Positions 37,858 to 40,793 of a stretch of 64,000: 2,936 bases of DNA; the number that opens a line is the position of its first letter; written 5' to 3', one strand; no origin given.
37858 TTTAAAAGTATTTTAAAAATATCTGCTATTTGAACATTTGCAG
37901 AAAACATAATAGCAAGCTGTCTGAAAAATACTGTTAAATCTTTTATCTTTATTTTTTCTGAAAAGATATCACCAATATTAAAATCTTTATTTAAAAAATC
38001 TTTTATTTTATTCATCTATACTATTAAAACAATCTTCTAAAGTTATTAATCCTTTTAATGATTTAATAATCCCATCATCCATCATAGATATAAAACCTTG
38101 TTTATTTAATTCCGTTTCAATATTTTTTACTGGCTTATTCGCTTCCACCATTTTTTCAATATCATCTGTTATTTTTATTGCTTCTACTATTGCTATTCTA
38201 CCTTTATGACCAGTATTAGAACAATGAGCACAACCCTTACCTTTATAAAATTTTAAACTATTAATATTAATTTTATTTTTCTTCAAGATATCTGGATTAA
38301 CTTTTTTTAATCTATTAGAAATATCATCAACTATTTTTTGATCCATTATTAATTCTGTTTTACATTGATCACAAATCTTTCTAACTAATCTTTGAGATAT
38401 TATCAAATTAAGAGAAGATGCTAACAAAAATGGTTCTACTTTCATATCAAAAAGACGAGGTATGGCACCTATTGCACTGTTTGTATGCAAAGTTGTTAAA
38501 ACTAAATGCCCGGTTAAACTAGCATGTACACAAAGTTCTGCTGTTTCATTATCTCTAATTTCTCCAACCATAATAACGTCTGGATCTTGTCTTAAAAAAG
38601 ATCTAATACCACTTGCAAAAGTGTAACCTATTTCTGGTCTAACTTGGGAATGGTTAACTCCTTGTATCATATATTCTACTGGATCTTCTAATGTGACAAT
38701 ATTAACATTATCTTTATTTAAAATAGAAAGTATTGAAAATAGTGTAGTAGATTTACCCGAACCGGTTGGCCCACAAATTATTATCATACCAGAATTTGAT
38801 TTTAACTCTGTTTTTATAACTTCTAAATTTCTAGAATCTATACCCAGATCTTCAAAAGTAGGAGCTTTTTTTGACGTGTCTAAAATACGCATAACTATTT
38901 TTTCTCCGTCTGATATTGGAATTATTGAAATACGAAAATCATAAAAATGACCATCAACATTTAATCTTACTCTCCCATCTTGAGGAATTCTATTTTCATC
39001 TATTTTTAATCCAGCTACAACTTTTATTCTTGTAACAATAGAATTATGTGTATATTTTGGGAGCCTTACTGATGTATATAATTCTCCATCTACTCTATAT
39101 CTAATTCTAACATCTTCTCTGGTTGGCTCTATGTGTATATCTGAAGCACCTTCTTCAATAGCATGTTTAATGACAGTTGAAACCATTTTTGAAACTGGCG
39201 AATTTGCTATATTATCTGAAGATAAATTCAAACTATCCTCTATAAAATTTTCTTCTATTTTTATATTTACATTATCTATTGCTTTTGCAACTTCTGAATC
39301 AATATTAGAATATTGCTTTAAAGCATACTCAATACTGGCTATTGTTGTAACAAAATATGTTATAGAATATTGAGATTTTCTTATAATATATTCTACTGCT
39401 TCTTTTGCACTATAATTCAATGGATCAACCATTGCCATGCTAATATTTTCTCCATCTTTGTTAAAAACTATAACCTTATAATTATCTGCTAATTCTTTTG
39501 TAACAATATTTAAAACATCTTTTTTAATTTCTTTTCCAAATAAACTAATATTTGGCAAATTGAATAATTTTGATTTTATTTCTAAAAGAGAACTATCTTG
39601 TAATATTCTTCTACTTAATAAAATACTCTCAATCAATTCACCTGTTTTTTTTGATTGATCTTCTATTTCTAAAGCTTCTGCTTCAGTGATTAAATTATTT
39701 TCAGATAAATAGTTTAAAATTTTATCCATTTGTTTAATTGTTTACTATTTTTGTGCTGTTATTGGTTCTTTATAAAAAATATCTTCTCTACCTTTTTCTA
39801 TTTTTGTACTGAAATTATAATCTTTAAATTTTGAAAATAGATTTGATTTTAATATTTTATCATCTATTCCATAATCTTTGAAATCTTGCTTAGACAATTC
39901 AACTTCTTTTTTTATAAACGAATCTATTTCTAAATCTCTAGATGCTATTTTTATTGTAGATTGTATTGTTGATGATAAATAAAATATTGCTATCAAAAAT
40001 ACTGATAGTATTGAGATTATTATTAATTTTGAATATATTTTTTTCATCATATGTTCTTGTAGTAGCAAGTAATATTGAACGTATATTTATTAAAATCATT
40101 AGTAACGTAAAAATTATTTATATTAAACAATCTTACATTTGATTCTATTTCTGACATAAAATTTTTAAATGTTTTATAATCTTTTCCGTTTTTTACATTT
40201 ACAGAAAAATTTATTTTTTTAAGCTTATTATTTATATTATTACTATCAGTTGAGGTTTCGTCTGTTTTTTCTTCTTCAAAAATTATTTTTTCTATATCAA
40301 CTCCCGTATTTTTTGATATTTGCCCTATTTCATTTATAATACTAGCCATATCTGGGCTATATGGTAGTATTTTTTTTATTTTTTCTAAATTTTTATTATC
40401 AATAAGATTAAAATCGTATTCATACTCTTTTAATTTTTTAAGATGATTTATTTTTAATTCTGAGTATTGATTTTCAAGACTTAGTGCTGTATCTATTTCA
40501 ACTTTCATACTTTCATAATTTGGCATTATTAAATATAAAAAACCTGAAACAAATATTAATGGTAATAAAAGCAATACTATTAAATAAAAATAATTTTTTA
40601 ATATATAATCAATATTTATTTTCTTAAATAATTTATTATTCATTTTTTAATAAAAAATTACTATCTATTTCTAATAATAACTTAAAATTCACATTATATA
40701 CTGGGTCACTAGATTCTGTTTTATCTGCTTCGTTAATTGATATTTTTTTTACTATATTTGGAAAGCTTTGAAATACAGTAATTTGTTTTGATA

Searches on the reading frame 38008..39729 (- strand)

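Call 44: search_protein_families(library=ncbifam, proteins=[window:38008-39729:-], max_evalue=0.00001)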
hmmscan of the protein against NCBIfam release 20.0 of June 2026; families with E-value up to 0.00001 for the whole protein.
window:38008-39729:- (573 aa): 19 families
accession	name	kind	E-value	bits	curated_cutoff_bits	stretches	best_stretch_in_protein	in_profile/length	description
TIGR02538.1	type_IV_pilB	equivalog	6.4e-152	507.1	675.65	1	4-567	2-558/564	type IV-A pilus assembly ATPase PilB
TIGR02533.1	type_II_gspE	equivalog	2.6e-149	498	630.25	1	79-567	7-482/486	type II secretion system ATPase GspE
NF007755.0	PRK10436.1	equivalog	1.2e-121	406.6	617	1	78-567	11-455/465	type II secretion system protein GspE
NF053534.1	T4PilAsmATPsTfpB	equivalog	5.4e-119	398.2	850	1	71-569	92-580/584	type IV pilus assembly ATPase TfpB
NF041000.1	ATPase_ComGA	equivalog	2.1e-73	246.6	300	1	185-450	2-266/267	competence type IV pilus ATPase ComGA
TIGR01420.1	pilT_fam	subfamily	1.5e-54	185.5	319.1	1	184-467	3-289/343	PilT/PilU family type 4a pilus ATPase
TIGR02525.1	plasmid_TraJ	equivalog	9.3e-30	103.8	368.3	1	278-451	120-300/372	plasmid transfer ATPase TraJ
TIGR02524.1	dot_icm_DotB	equivalog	3.2e-22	79.2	463.3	1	276-449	103-285/358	Dot/Icm type IV secretion system ATPase DotB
NF058587.1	archaellum_moto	equivalog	1.1e-15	57.5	550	1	315-451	277-419/527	archaellum flagellar ATPase motor FlaI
TIGR02788.1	VirB11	equivalog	9.7e-15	54.4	249.95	1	314-431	145-267/308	P-type DNA transfer ATPase VirB11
TIGR02782.1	TrbB_P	equivalog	1.3e-14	54.2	304.55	1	303-428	127-254/303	P-type conjugative transfer ATPase TrbB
TIGR03819.1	heli_sec_ATPase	hypoth_equivalog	8.8e-12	44.9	373.15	1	230-421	98-292/340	TadA family conjugal transfer-associated ATPase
NF010407.0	PRK13833.1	subfamily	1.2e-11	44.6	499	1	303-432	135-265/323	conjugal transfer protein TrbB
NF010469.0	PRK13894.1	subfamily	1.5e-11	44.2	508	1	301-426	138-264/320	conjugal transfer ATPase TrbB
NF053672.1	bindosome_BasE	exception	5.7e-11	41.8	1000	1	316-476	273-437/512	bindosome assembly system ATPase subunit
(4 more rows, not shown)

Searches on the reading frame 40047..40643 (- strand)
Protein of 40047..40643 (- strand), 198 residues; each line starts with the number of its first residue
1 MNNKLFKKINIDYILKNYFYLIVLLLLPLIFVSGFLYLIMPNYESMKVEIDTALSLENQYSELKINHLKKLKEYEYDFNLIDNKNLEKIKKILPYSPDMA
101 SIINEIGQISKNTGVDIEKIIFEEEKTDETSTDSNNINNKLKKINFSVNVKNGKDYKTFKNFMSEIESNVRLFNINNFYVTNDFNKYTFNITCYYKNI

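Call 24: search_protein_families(library=pfam, proteins=[window:40047-40643:-], max_evalue=0.01)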
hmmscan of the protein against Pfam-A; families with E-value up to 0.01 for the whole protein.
window:40047-40643:- (198 aa): 1 family
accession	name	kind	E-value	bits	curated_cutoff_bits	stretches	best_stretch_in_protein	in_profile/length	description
PF04350.18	PilO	-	2.8e-06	28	22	1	55-186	10-127/145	Pilus assembly protein, PilO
